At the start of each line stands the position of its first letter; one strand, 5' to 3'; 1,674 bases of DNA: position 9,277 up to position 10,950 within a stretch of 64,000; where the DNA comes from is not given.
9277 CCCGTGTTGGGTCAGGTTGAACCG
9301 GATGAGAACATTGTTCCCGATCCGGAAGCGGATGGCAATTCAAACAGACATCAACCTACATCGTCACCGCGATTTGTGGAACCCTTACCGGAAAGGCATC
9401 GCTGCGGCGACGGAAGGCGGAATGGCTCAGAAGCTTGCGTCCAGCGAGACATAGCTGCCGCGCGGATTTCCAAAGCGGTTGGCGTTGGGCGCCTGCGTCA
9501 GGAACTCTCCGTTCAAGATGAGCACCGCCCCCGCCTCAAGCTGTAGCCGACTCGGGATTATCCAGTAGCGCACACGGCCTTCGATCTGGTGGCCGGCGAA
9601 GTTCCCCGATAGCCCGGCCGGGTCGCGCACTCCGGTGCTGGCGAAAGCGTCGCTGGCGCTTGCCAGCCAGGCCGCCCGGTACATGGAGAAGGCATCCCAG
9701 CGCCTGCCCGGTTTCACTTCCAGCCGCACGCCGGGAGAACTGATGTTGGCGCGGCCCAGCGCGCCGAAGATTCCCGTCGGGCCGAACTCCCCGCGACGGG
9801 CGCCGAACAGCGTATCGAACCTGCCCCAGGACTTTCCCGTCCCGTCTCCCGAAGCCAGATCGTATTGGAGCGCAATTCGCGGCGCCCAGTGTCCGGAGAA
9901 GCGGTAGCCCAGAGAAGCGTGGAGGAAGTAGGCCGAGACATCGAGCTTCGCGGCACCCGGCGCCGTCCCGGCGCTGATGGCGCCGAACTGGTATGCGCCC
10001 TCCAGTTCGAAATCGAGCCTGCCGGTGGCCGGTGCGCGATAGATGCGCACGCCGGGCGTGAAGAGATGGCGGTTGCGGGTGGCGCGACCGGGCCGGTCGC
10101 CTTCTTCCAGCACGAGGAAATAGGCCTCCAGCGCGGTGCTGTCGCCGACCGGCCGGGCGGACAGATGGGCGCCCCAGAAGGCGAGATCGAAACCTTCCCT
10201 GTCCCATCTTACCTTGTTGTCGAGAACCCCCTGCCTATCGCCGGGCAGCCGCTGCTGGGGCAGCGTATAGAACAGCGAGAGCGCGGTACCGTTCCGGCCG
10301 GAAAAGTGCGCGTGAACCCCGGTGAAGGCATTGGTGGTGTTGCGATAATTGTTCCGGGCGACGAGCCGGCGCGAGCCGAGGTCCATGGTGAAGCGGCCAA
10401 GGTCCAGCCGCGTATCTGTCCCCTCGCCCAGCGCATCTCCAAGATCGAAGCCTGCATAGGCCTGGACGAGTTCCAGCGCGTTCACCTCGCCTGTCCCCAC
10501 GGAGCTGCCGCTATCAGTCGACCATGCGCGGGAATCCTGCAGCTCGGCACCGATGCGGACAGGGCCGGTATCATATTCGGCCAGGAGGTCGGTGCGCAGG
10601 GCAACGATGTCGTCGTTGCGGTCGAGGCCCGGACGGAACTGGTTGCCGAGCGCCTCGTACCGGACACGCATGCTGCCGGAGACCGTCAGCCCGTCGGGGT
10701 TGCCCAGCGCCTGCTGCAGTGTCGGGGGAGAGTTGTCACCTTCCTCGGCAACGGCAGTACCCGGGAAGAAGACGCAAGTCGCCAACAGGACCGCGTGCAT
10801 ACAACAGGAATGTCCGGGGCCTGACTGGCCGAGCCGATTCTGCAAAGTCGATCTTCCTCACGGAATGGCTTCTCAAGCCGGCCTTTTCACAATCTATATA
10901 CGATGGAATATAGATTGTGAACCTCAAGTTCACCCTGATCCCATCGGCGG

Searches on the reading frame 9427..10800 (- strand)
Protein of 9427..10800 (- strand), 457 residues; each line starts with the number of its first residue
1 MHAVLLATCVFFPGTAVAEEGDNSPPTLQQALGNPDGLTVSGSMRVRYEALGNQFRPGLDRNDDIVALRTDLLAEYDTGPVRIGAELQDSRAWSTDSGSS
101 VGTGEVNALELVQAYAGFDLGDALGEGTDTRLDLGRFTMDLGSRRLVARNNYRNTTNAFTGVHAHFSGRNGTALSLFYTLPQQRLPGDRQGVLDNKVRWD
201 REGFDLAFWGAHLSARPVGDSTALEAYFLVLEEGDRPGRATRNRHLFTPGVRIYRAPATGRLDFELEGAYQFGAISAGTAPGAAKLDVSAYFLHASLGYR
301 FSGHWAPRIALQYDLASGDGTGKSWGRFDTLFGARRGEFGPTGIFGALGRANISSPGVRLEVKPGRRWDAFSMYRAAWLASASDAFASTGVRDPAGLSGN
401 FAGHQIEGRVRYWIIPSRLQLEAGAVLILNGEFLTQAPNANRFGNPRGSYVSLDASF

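Call 8: search_protein_families(library=pfam, proteins=[window:9427-10800:-])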
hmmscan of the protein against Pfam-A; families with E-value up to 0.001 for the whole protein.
window:9427-10800:- (457 aa): 1 family
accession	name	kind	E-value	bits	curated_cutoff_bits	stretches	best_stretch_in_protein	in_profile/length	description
PF13372.12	Alginate_exp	-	2.7e-46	158.6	25.2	1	38-441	3-388/395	Alginate export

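Call 9: search_protein_families(library=ncbifam, proteins=[window:9427-10800:-], max_evalue=0.001)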
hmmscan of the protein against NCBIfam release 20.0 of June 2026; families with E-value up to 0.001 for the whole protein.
window:9427-10800:- (457 aa): 0 families

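Call 11: find_homologous_proteins(query=window:9427-10800:-, max_evalue=1e-20)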
Query window:9427-10800:- (457 aa): 2457 proteins with E <= 1e-20 among 8000 candidates; the best 120 are listed.
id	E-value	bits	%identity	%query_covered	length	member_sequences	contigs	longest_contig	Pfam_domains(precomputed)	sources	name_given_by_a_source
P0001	0.0e+0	1016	98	100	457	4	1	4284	PF13372.13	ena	-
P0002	2.8e-252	856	83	100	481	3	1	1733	PF13372.13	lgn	-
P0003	1.8e-235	801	76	99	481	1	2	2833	PF13372.13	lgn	-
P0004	2.8e-189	648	66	94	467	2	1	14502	PF13372.13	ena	-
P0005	6.2e-187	641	64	100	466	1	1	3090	PF13372.13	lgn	-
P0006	3.7e-185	635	65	94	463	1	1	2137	PF13372.13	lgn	-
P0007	2.7e-183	629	61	100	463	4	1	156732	PF13372.13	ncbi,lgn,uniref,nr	ncbi:alginate export family protein [Sphingopyxis indica]|uniref:Alginate export n=1 Tax=Sphingopyxi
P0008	4.1e-182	625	62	97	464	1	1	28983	PF13372.13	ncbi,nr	ncbi:MAG: alginate export family protein [Erythrobacter sp.]|nr:alginate export family protein [Eryt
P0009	1.2e-181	623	61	98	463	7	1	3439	PF13372.13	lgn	-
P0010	1.4e-181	623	62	100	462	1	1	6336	PF13372.13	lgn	-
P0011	2.3e-181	622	63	94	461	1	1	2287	PF13372.13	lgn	-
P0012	4.0e-181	621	64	98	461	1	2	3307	PF13372.13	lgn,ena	-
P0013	6.6e-181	621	61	96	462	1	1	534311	PF13372.13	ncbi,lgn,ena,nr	ncbi:MAG TPA: alginate export family protein [Sphingomonas sp.]|nr:alginate export family protein [S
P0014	3.2e-180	618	62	99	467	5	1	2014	PF13372.13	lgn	-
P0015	3.7e-180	618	62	96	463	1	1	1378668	PF13372.13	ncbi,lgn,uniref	ncbi:alginate export family protein [Pelagerythrobacter sp.]|uniref:alginate export family protein n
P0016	7.2e-180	617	63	95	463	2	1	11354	PF13372.13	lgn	-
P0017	7.8e-180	617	61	100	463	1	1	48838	PF13372.13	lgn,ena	-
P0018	5.0e-179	614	61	96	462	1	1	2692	PF13372.13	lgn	-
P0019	1.3e-178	613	60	100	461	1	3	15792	PF13372.13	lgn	-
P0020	2.7e-178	612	62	96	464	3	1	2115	PF13372.13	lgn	-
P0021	2.9e-178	612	62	97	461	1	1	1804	PF13372.13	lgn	-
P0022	1.0e-177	610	61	96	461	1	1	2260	PF13372.13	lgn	-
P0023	2.0e-177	609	61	97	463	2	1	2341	PF13372.13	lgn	-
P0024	2.1e-177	609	61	100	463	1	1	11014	PF13372.13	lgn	-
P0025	5.0e-177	608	61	97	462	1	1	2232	PF13372.13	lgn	-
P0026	7.5e-177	607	61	99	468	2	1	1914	PF13372.13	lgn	-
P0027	7.7e-177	607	60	99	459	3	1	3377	PF13372.13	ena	-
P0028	1.0e-176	607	60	96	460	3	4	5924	PF13372.13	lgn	-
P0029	1.3e-176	607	63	98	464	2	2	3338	PF13372.13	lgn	-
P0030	7.3e-176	604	62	96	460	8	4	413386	PF13372.13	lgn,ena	-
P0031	1.2e-175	603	61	96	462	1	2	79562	PF13372.13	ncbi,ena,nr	ncbi:MAG TPA: alginate export family protein [Novosphingobium sp.]|nr:alginate export family protein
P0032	1.3e-174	600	60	97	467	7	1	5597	PF13372.13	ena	-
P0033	1.6e-174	600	61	94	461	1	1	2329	PF13372.13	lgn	-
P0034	1.7e-174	600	61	95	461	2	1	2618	PF13372.13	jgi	jgi:hypothetical protein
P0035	2.0e-174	599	62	99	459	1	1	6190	PF13372.13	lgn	-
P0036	2.2e-174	599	62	96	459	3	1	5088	PF13372.13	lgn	-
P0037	7.4e-174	597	63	95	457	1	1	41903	PF13372.13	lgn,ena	-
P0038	1.3e-173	597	61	95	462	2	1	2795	PF13372.13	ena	-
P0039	2.7e-173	596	60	98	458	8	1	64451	PF13372.13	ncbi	ncbi:MAG: alginate export family protein [Croceibacterium sp.]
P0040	3.1e-173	595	61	93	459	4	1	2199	PF13372.13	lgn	-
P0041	1.2e-172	593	58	100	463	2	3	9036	PF13372.13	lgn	-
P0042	3.0e-172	592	61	97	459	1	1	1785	PF13372.13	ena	-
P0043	3.6e-172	592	60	96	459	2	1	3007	PF13372.13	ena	-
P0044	4.2e-172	592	62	96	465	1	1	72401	PF13372.13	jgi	jgi:hypothetical protein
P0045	1.1e-171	590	59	96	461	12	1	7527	PF13372.13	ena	-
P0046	1.3e-171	590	60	99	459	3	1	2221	PF13372.13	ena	-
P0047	1.5e-171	590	58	99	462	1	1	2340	PF13372.13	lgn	-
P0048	1.8e-171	590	59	99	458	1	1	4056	PF13372.13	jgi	jgi:hypothetical protein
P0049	5.2e-171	588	60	95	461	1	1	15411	PF13372.13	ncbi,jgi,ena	ncbi:MAG TPA: alginate export family protein [Allosphingosinicella sp.]|jgi:hypothetical protein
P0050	8.6e-171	587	61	100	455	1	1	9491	PF13372.13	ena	-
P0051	1.0e-170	587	59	99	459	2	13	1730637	PF13372.13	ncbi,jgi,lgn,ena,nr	ncbi:MAG: alginate export family protein [Erythrobacter sp.]|nr:alginate export family protein [Eryt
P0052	1.8e-170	586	61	95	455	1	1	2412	PF13372.13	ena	-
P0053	4.2e-170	585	61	95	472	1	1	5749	PF13372.13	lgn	-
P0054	1.4e-169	583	59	95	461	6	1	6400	PF13372.13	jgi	jgi:hypothetical protein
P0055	5.6e-169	581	59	94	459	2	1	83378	PF13372.13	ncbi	-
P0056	5.8e-169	581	58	98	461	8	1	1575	PF13372.13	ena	-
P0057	7.2e-169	581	60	99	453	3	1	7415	PF13372.13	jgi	-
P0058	8.4e-169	581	60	95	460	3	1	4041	PF13372.13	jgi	jgi:alginate export protein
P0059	9.8e-169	581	61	94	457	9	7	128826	PF13372.13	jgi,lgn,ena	jgi:hypothetical protein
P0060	1.7e-168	580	60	99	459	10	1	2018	PF13372.13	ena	-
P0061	2.3e-168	579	62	94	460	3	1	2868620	PF13372.13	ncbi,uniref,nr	ncbi:alginate export family protein [Erythrobacter sp. LQ02-29]|uniref:alginate export family protei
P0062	3.4e-168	579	61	94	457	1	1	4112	PF13372.13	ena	-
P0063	8.0e-168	578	56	100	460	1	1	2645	PF13372.13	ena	-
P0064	8.3e-168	577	58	100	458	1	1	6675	PF13372.13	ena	-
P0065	8.5e-168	577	59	95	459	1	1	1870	PF13372.13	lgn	-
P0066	8.9e-168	577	60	97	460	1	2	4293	PF13372.13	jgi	jgi:hypothetical protein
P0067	9.8e-168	577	58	96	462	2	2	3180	PF13372.13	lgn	-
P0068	1.2e-167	577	60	94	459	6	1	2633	PF13372.13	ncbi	-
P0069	1.4e-167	577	59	95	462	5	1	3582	PF13372.13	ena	-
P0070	1.5e-167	577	58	100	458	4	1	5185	PF13372.13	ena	-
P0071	1.7e-167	576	58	100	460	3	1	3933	PF13372.13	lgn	-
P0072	3.8e-167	575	59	94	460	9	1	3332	PF13372.13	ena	-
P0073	6.9e-167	574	60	95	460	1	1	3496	PF13372.13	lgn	-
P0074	1.1e-166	574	59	95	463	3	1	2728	PF13372.13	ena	-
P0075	1.5e-166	573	59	96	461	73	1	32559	PF13372.13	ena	-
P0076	3.7e-166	572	59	97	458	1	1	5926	PF13372.13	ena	-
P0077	3.9e-166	572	58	99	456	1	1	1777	PF13372.13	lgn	-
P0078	4.2e-166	572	56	100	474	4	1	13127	PF13372.13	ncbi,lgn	-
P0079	6.7e-166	571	59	95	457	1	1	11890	PF13372.13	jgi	jgi:hypothetical protein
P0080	1.5e-165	570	57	99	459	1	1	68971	PF13372.13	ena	-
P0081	1.6e-165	570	59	98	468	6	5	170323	PF13372.13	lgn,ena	-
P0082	3.3e-165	569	59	96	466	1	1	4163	PF13372.13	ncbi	ncbi:MAG: alginate export family protein [Sphingomonas sp.]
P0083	4.2e-165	569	59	96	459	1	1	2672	PF13372.13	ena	-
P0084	8.2e-165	568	59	95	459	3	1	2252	PF13372.13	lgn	-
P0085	1.0e-164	567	59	94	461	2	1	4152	PF13372.13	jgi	jgi:hypothetical protein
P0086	1.2e-164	567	56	99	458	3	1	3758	PF13372.13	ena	-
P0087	3.1e-164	566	58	97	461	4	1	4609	PF13372.13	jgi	jgi:hypothetical protein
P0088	4.1e-164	565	58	95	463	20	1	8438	PF13372.13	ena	-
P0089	5.3e-164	565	57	97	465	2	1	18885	PF13372.13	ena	-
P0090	6.9e-164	565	57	100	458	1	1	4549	PF13372.13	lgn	-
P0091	7.0e-164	565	58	95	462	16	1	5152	PF13372.13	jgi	jgi:hypothetical protein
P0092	8.1e-164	564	57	100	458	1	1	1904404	PF13372.13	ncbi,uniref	ncbi:alginate export family protein [Enterovirga sp. GCM10030262]|uniref:alginate export family prot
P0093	8.9e-164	564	58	100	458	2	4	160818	PF13372.13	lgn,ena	-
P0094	1.4e-163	564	59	95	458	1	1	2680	PF13372.13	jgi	jgi:hypothetical protein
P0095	1.8e-163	563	59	97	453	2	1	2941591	PF13372.13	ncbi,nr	ncbi:alginate export family protein [Aurantiacibacter arachoides]|nr:alginate export family protein 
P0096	2.1e-163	563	57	99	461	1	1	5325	PF13372.13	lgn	-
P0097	2.1e-163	563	57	96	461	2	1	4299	PF13372.13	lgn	-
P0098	3.6e-163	562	59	99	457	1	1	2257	PF13372.13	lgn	-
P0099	4.5e-163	562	56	97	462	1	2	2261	PF13372.13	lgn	-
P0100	4.6e-163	562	58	98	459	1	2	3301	PF13372.13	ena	-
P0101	6.0e-163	561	60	95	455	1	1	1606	PF13372.13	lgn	-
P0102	7.6e-163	561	59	95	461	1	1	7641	PF13372.13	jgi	jgi:hypothetical protein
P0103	1.6e-162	560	56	97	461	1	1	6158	PF13372.13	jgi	-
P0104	2.0e-162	560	58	95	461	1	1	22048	PF13372.13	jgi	jgi:hypothetical protein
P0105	2.4e-162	559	59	93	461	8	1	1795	PF13372.13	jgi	jgi:hypothetical protein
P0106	3.3e-162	559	56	96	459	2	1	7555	PF13372.13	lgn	-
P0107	4.2e-162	559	59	95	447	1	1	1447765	PF13372.13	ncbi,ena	-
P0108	4.7e-162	559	59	93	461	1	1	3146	PF13372.13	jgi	jgi:hypothetical protein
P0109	5.2e-162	558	56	100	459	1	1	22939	PF13372.13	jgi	jgi:hypothetical protein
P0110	6.1e-162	558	57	95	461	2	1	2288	PF13372.13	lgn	-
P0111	6.5e-162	558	58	98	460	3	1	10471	PF13372.13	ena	-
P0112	8.5e-162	558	58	96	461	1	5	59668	PF13372.13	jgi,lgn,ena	-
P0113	1.2e-161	557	58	100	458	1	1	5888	PF13372.13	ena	-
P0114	1.2e-161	557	60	92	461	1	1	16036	PF13372.13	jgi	jgi:hypothetical protein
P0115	1.4e-161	557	57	95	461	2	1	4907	PF13372.13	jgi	jgi:hypothetical protein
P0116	1.7e-161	557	57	95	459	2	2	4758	PF13372.13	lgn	-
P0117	2.9e-161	556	55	99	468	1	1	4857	PF13372.13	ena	-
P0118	3.4e-161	556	58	96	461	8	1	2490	PF13372.13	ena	-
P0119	4.2e-161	555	59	95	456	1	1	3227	PF13372.13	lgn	-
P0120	4.6e-161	555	56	100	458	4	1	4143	PF13372.13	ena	-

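Call 13: find_related_loci(query=A1, collection=genome_contigs, flank=6000)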
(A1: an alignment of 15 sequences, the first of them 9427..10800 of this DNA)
Query A1 (457 aa) in genome_contigs; peptide patterns used: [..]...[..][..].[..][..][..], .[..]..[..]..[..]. (x = any residue, [..] = any of these).
135 stretches matched a pattern; 119 encode a relative of the query (tblastn E <= 1e-3); the best 80 are kept; 80 distinct loci.
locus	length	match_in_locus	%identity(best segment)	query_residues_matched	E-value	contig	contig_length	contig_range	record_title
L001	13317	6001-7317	62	19-457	0e+0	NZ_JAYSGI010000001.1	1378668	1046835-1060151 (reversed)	MAG: Pelagerythrobacter sp. isolate ZZ2_ZZA25_bin.7 NODE_1_length_1378668_cov_24.137391, whole genome shotgun sequence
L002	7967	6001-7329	62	16-457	0e+0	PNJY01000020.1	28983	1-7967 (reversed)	MAG: Erythrobacter sp. isolate WM.002 WM_1000681_28983, whole genome shotgun sequence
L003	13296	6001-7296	62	22-453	2e-178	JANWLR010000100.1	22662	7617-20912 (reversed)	MAG: Sphingomicrobium sp. isolate CRAIB_MAG125 c_000000108238, whole genome shotgun sequence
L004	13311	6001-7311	61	21-457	1e-177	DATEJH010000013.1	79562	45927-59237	MAG TPA_asm: Novosphingobium sp. isolate SMAG_U8859 k141_1447679, whole genome shotgun sequence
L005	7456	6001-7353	61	5-457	3e-177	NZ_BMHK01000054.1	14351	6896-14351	Novosphingobium endophyticum strain CGMCC 1.15095 sequence054, whole genome shotgun sequence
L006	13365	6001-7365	76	3-457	0e+0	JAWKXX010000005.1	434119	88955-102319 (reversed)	MAG: Novosphingobium sp. isolate ABC2.81 ABC2.81.fa-5, whole genome shotgun sequence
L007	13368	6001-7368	61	2-457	0e+0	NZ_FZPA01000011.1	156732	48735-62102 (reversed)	Sphingopyxis indica strain DS15, whole genome shotgun sequence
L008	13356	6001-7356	59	4-457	7e-173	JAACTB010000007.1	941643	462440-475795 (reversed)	MAG: Erythrobacter sp. isolate CG_2015-16_64_20 CG_2015-16_curated_scaffold_1, whole genome shotgun sequence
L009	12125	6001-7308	60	22-457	2e-172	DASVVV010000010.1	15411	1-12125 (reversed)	MAG TPA_asm: Allosphingosinicella sp. isolate SMAG_U3352 k141_386217, whole genome shotgun sequence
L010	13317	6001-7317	58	15-453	8e-172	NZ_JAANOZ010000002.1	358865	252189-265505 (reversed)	Altererythrobacter segetis strain YJ20 2, whole genome shotgun sequence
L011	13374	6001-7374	57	1-457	6e-171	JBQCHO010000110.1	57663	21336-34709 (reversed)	MAG: Sphingomonas sp. isolate bin723 k141_484918, whole genome shotgun sequence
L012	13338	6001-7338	59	3-453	9e-170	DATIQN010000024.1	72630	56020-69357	MAG TPA_asm: Croceibacterium sp. isolate SMAG_U15878 k141_666259, whole genome shotgun sequence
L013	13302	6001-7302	58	24-457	7e-168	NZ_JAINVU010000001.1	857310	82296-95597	Hephaestia mangrovi strain CMS5P-6 Scaffold1_1, whole genome shotgun sequence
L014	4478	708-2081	56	1-457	8e-172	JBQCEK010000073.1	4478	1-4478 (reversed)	MAG: Sphingomonas sp. isolate bin130 k127_2211866, whole genome shotgun sequence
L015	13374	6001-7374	57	1-457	6e-165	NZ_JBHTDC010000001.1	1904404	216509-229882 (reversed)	Enterovirga sp. GCM10030262 strain CPCC 101701 spades_K_25_97_1, whole genome shotgun sequence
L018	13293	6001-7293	59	24-457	1e-159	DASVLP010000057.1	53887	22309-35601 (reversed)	MAG TPA_asm: Sphingomonadaceae bacterium isolate SMAG_U3076 k141_464449, whole genome shotgun sequence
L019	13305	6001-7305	59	23-457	3e-159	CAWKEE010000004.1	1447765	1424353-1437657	MAG: uncultured Alphaproteobacteria bacterium isolate MFD09206.bin.1.206 genome assembly, contig: contig_383, whole geno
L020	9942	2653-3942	53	28-457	1e-138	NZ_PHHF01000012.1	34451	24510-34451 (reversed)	Sphingomonas fennica strain K101 C517, whole genome shotgun sequence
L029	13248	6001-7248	53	38-457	9e-131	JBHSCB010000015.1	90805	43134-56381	Novosphingobium lubricantis strain CCM 8814 spades_K_17_127_27, whole genome shotgun sequence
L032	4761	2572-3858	53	28-453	1e-131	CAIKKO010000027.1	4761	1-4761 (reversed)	MAG: uncultured Sphingomonadales bacterium isolate Kiruna_bin-11704 genome assembly, contig: bin-11704:027/602, whole ge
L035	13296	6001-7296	51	28-452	1e-128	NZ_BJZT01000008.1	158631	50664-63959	Methylobacterium haplocladii strain NBRC 107714 sequence008, whole genome shotgun sequence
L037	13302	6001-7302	52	28-453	2e-127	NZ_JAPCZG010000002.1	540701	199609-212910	Novosphingobium sp. KCTC 2891 strain 16085 2891_2, whole genome shotgun sequence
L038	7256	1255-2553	51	28-453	3e-126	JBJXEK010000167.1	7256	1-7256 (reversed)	MAG: Novosphingobium sp. isolate P.bin.129 k127_3282845, whole genome shotgun sequence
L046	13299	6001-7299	50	24-453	3e-123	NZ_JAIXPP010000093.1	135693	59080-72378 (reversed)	MAG: Novosphingobium sp. isolate C1_MAG_00068 C1_MAG_00068_000000000035, whole genome shotgun sequence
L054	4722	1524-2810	49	28-453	1e-119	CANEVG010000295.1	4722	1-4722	MAG: Sphingomonadaceae bacterium isolate CE-Jul18-168 genome assembly, contig: CE-Jul18-C29134, whole genome shotgun seq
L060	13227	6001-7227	48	31-445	6e-117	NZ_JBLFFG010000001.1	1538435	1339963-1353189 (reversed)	Sphingomonas sp. DT-207 NODE_1_length_1538435_cov_419.981691, whole genome shotgun sequence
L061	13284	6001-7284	48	27-453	1e-116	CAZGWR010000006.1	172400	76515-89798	MAG TPA_asm: uncultured Novosphingobium sp. isolate SRP287051_co2_98 genome assembly, contig: NODE_149_length_172400_cov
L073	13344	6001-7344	44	7-457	6e-103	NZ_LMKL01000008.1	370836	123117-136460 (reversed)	Sphingomonas sp. Leaf17 contig_6, whole genome shotgun sequence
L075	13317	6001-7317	42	22-457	3e-99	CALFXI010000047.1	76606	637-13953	MAG TPA_asm: uncultured Steroidobacter sp. isolate SRR4028131_bin.81_CONCOCT_v1.1_MAG genome assembly, contig: ERZ795039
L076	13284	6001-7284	42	17-440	6e-97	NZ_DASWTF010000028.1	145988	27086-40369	MAG: Steroidobacter sp. isolate SMAG_U3568 k141_36136, whole genome shotgun sequence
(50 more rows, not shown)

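Call 31: find_encoding_contigs(protein=window:9427-10800:-, flank=10000, max_places=4)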
Protein window:9427-10800:- (457 aa): 3 contigs read that carry it; 3 places shown.
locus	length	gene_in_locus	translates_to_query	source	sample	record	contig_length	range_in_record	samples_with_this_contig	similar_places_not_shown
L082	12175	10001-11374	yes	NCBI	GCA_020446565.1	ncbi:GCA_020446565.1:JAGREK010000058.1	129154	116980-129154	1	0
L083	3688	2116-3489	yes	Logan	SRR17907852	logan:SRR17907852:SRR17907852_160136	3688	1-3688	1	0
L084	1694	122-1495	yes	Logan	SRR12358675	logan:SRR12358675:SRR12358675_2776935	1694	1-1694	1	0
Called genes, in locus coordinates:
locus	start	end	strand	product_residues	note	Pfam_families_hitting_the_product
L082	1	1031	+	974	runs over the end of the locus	PF08447:PAS_3, PF00989:PAS, PF08448:PAS_4, PF13426:PAS_9, PF08447:PAS_3, PF08448:PAS_4, PF00990:GGDEF, PF00563:EAL, +4 more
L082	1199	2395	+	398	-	PF03929:PepSY_TM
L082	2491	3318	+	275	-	PF00106:adh_short, PF08659:KR, PF13561:adh_short_C2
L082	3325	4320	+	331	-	PF13669:Glyoxalase_4 (faint)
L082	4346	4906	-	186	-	PF13577:SnoaL_4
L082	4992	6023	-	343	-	-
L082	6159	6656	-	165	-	PF13577:SnoaL_4, PF14534:DUF4440, PF12680:SnoaL_2 (weak)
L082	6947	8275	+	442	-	PF00355:Rieske, PF00848:Ring_hydroxyl_A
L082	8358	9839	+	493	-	PF14356:DUF4403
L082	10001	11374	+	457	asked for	PF13372:Alginate_exp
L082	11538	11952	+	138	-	-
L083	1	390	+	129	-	?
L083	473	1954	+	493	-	PF14356:DUF4403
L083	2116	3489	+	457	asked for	PF13372:Alginate_exp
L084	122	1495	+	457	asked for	PF13372:Alginate_exp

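Call 34: find_encoding_contigs(protein=P0002, flank=4000, max_places=2)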
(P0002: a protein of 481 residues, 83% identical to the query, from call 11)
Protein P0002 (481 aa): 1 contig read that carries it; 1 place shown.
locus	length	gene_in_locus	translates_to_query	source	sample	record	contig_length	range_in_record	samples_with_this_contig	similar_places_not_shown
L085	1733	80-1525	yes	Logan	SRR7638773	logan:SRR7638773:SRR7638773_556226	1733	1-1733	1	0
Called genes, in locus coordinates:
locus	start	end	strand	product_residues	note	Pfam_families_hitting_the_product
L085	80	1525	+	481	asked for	PF13372:Alginate_exp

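Call 35: find_encoding_contigs(protein=P0003, flank=4000, max_places=2)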
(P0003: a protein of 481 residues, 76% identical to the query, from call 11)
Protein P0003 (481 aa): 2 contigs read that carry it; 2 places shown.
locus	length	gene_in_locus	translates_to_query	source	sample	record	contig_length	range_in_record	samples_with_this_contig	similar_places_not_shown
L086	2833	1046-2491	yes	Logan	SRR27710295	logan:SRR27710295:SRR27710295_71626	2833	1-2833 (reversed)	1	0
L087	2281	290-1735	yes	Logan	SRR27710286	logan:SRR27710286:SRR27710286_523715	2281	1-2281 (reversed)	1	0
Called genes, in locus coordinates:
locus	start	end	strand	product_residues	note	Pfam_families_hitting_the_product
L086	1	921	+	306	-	?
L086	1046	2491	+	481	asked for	PF13372:Alginate_exp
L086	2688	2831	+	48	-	?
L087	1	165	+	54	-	?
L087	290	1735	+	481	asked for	PF13372:Alginate_exp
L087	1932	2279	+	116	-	?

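Call 36: find_encoding_contigs(protein=P0004, flank=6000, max_places=2)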
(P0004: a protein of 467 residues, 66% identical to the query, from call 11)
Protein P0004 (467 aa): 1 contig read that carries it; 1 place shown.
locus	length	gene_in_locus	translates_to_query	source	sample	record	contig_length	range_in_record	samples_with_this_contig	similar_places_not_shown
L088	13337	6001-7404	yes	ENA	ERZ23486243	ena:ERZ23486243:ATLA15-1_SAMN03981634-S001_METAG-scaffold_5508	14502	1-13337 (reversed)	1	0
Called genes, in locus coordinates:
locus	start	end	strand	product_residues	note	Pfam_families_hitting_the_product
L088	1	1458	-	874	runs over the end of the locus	?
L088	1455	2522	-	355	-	PF25919:BSH_CusB (faint), PF00364:Biotin_lipoyl (faint), PF25917:BSH_RND, PF26077:BSH_Fcp1 (faint)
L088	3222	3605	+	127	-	PF00126:HTH_1 (weak)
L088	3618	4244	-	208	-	PF13555:AAA_29, PF00005:ABC_tran, PF13304:AAA_21 (faint)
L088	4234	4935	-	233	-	PF00528:BPD_transp_1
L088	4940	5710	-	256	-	PF13531:SBP_bac_11, PF01547:SBP_bac_1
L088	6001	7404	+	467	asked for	PF13372:Alginate_exp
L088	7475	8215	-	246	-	PF06035:Peptidase_C93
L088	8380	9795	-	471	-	PF02397:Bac_transf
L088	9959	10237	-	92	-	-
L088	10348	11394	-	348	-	PF01757:Acyl_transf_3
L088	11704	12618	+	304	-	-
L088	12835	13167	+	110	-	PF00908:dTDP_sugar_isom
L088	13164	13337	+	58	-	?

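Call 37: find_encoding_contigs(protein=P0005, flank=4000, max_places=2)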
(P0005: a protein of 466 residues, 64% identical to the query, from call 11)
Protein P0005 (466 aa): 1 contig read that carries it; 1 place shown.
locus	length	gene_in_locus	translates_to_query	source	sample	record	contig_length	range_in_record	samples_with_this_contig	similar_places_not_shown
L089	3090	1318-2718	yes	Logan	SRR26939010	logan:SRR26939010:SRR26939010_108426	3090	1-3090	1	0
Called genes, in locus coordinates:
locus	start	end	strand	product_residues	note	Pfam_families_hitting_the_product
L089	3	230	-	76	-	?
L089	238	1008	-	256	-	PF13531:SBP_bac_11, PF01547:SBP_bac_1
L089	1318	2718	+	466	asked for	PF13372:Alginate_exp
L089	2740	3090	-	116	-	?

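Call 38: find_encoding_contigs(protein=P0006, flank=4000, max_places=2)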
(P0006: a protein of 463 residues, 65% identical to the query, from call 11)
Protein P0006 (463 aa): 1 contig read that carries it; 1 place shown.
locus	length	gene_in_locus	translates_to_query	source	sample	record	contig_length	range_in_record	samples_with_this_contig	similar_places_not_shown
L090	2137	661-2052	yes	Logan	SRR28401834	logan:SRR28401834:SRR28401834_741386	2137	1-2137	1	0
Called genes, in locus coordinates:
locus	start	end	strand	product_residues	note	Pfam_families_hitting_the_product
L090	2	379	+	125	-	?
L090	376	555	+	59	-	PF10055:DUF2292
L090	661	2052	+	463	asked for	PF13372:Alginate_exp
